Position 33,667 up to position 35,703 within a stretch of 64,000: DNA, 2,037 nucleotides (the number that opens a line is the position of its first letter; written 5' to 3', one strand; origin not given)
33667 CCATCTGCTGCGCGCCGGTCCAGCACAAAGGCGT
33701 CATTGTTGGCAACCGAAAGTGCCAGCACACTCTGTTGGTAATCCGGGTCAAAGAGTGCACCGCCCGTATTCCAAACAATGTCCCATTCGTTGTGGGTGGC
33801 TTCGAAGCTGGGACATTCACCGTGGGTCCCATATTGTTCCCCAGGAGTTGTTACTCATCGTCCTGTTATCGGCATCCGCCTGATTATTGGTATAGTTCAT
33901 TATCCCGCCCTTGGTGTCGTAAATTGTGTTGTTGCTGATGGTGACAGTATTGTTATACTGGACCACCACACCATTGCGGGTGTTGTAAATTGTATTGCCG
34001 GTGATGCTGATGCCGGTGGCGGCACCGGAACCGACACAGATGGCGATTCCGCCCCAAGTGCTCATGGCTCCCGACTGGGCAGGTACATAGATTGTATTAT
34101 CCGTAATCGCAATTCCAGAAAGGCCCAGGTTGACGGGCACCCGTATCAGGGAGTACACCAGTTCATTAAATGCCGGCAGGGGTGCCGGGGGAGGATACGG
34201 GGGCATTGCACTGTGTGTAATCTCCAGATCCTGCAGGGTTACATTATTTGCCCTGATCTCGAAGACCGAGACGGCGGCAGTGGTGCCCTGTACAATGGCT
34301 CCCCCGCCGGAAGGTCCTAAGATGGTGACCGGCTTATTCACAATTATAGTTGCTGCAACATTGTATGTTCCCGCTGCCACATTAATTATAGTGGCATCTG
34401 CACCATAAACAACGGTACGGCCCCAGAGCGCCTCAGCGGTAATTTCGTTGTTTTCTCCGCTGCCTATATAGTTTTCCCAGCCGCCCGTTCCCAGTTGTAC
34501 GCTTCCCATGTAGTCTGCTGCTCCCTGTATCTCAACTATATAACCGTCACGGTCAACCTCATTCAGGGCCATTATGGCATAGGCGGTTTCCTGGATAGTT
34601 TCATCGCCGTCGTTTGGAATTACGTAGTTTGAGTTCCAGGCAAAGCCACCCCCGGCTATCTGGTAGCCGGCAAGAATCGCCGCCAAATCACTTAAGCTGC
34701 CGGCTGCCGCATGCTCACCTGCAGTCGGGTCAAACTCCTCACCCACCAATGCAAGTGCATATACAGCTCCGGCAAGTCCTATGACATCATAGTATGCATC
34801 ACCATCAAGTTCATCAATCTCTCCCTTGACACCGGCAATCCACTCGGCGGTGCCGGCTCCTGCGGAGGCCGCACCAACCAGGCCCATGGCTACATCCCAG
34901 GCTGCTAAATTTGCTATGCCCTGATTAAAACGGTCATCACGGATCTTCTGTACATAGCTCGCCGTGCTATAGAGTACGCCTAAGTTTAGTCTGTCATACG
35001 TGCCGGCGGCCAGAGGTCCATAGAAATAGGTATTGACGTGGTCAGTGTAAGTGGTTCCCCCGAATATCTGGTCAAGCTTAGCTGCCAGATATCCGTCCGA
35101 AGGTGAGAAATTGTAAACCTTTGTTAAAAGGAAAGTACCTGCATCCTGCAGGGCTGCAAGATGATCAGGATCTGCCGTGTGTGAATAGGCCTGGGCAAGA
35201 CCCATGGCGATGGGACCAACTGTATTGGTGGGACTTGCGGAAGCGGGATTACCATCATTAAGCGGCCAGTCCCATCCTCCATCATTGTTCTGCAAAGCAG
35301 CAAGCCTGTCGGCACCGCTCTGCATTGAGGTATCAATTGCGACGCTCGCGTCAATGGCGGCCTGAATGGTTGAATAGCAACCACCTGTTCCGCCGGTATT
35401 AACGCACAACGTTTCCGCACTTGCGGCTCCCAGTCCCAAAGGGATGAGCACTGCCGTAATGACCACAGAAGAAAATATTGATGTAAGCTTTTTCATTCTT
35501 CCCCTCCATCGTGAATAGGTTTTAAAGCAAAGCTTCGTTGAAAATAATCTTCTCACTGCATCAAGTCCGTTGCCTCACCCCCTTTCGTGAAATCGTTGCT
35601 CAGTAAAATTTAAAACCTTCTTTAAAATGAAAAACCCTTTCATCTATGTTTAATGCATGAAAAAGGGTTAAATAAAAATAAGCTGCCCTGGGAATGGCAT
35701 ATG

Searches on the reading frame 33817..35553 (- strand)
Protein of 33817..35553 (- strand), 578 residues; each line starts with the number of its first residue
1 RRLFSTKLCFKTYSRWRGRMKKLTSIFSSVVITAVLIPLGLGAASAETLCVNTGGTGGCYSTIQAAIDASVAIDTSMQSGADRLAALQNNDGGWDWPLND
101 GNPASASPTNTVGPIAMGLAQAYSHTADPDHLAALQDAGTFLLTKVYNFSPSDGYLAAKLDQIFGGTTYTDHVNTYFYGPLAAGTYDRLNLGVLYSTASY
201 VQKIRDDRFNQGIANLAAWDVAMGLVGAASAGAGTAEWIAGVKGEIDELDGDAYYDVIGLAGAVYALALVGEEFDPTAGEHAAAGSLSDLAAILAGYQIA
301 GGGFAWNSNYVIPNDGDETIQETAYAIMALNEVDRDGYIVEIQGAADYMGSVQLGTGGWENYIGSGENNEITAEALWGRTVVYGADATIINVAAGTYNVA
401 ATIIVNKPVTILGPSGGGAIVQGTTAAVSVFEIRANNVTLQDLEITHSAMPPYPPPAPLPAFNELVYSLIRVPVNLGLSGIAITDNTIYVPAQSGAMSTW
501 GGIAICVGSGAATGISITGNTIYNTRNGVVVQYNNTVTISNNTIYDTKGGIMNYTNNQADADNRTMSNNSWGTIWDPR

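Call 9: search_protein_families(library=pfam, proteins=[window:33817-35553:-], max_evalue=0.01)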
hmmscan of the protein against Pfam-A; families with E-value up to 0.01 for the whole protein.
window:33817-35553:- (578 aa): 3 families
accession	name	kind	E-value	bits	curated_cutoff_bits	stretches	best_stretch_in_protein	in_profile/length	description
PF13229.12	Beta_helix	-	9.5e-07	29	25.9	1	500-569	44-113/158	Right handed beta helix region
PF05048.19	NosD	-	4.5e-05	23.4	23.6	1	512-569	46-127/212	Periplasmic copper-binding protein (NosD)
PF12708.12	Pect-lyase_RHGA_epim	-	7.5e-05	23.1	27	0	387-439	34-86/213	Rhamnogalacturonase A/epimerase, pectate lyase-like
